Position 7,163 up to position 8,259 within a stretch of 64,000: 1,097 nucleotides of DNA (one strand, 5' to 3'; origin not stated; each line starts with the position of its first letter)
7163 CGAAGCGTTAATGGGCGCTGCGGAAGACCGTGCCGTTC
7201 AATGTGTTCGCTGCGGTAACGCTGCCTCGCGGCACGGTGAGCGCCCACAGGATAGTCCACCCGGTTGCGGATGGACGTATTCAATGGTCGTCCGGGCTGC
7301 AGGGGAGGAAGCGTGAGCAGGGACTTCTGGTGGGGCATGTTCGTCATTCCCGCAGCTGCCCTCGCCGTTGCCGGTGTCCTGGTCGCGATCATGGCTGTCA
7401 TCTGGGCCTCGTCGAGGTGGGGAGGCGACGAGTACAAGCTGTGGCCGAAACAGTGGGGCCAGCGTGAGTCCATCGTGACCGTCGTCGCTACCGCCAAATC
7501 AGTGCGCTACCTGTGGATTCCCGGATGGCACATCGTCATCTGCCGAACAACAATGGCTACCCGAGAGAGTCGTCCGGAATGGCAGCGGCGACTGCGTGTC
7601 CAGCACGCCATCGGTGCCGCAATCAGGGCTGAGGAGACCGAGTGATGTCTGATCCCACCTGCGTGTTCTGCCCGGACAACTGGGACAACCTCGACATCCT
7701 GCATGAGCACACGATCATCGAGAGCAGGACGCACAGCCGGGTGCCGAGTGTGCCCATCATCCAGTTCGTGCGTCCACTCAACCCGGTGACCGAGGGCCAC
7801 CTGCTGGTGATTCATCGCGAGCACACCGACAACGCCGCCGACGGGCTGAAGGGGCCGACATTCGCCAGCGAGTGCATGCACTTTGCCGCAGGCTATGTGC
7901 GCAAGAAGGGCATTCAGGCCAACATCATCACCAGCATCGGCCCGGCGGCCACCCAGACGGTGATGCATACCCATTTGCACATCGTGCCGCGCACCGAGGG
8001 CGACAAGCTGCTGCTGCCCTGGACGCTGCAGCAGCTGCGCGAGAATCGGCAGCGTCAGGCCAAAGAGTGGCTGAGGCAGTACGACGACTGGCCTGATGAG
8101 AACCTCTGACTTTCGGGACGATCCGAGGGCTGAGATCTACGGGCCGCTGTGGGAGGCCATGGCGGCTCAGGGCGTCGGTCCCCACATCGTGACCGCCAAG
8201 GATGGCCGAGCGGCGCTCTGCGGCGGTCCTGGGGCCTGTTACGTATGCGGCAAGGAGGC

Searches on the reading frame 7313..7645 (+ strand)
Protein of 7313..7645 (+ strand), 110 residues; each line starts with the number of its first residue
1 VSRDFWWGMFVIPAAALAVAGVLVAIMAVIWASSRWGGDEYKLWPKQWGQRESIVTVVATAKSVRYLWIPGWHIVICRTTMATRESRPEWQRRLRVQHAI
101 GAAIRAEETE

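Call 88: search_protein_families(library=pfam, proteins=[window:7313-7645:+], max_evalue=0.01)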
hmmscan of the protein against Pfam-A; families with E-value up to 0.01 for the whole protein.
window:7313-7645:+ (110 aa): 1 family
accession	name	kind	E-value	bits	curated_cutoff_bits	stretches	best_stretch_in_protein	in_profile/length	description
PF11021.13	DUF2613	-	0.00027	21.4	22.1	1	10-34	2-26/55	Protein of unknown function (DUF2613)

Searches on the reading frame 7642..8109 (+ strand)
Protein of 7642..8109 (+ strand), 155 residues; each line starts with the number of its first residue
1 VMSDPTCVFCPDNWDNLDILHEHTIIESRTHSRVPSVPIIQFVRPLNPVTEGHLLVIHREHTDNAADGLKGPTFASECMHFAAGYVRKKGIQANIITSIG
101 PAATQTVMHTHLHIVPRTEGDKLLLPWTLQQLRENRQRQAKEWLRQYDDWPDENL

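Call 49: search_protein_families(library=pfam, proteins=[window:7642-8109:+], max_evalue=0.01)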
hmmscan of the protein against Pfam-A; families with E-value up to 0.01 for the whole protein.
window:7642-8109:+ (155 aa): 1 family
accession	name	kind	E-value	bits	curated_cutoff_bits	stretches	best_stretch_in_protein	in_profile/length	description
PF01230.28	HIT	-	7.5e-10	39.8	21.5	1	44-119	19-97/98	HIT domain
